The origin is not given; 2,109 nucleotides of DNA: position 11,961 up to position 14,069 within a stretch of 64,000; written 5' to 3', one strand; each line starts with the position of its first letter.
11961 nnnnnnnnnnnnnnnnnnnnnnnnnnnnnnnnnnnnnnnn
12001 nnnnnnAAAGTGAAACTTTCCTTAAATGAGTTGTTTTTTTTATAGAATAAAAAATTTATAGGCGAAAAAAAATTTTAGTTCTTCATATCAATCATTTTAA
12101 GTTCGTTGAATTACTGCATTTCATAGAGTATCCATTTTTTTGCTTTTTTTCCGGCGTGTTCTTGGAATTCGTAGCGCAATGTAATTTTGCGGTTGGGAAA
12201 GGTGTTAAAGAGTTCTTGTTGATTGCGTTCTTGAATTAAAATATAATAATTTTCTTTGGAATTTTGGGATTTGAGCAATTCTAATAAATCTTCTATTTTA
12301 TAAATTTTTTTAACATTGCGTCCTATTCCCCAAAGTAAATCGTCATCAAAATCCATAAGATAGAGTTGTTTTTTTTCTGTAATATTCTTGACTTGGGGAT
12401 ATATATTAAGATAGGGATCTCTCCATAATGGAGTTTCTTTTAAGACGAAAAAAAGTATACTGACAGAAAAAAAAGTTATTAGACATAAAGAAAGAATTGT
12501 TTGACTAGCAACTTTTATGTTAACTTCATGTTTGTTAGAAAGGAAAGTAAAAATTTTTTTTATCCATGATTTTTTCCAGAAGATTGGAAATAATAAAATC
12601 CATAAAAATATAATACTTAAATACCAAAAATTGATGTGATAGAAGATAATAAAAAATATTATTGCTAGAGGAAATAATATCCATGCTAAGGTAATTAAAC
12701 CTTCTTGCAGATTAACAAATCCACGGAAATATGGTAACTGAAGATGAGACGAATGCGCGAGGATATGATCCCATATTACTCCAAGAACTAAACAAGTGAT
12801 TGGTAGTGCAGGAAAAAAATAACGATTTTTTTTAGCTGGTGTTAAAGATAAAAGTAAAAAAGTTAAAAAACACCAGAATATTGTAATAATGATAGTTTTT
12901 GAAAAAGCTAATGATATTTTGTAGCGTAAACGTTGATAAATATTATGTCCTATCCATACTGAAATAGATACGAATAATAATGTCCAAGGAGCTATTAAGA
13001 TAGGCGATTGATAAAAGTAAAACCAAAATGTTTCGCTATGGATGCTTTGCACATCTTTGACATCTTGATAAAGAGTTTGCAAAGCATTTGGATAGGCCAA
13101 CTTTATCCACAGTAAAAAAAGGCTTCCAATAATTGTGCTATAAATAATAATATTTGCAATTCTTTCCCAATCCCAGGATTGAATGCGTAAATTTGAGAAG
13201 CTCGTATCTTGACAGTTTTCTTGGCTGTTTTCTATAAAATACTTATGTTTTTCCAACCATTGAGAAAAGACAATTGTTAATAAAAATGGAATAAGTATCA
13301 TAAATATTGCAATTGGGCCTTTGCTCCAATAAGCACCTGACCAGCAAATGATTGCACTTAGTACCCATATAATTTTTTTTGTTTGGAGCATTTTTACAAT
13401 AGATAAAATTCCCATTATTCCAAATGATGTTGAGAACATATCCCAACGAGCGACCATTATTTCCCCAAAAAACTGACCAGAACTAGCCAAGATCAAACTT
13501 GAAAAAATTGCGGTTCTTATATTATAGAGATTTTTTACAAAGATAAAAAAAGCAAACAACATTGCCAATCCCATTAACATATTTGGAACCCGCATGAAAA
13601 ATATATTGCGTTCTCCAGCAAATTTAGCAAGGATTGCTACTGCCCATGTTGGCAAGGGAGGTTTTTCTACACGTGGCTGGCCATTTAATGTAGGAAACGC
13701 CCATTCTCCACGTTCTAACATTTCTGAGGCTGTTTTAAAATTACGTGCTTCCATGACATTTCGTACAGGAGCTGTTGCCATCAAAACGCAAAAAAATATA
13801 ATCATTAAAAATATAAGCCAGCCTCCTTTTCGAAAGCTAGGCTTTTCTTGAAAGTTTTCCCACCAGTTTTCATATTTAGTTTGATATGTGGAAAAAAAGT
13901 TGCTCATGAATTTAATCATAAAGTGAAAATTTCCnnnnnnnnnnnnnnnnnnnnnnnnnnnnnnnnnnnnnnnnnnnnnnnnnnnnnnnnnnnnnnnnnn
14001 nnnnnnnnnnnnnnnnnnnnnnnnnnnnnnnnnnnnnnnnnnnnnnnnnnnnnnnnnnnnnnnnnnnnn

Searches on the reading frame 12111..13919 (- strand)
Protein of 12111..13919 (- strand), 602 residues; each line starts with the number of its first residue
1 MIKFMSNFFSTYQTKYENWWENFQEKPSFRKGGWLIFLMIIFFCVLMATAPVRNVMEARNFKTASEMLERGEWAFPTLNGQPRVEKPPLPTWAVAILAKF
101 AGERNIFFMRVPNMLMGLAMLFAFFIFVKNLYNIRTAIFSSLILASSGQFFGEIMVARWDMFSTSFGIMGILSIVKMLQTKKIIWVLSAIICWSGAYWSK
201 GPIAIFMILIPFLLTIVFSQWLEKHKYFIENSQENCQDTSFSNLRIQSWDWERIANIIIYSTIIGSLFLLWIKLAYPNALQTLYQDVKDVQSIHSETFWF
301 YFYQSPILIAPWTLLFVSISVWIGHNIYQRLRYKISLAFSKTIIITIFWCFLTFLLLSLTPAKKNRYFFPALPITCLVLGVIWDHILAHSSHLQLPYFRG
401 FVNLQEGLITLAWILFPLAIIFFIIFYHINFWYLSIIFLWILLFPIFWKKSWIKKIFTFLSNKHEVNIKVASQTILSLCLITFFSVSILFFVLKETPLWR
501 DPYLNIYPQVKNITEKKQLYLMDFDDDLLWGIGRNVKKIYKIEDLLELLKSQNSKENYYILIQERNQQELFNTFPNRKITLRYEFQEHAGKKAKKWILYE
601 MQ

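Call 52: search_protein_families(library=pfam, proteins=[window:12111-13919:-], max_evalue=0.00001)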
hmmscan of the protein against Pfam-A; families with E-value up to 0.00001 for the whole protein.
window:12111-13919:- (602 aa): 1 family
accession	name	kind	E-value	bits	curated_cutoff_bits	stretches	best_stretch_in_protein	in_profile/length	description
PF13231.12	PMT_2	-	3.9e-11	43.8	26.1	1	86-225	2-141/160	Dolichyl-phosphate-mannose-protein mannosyltransferase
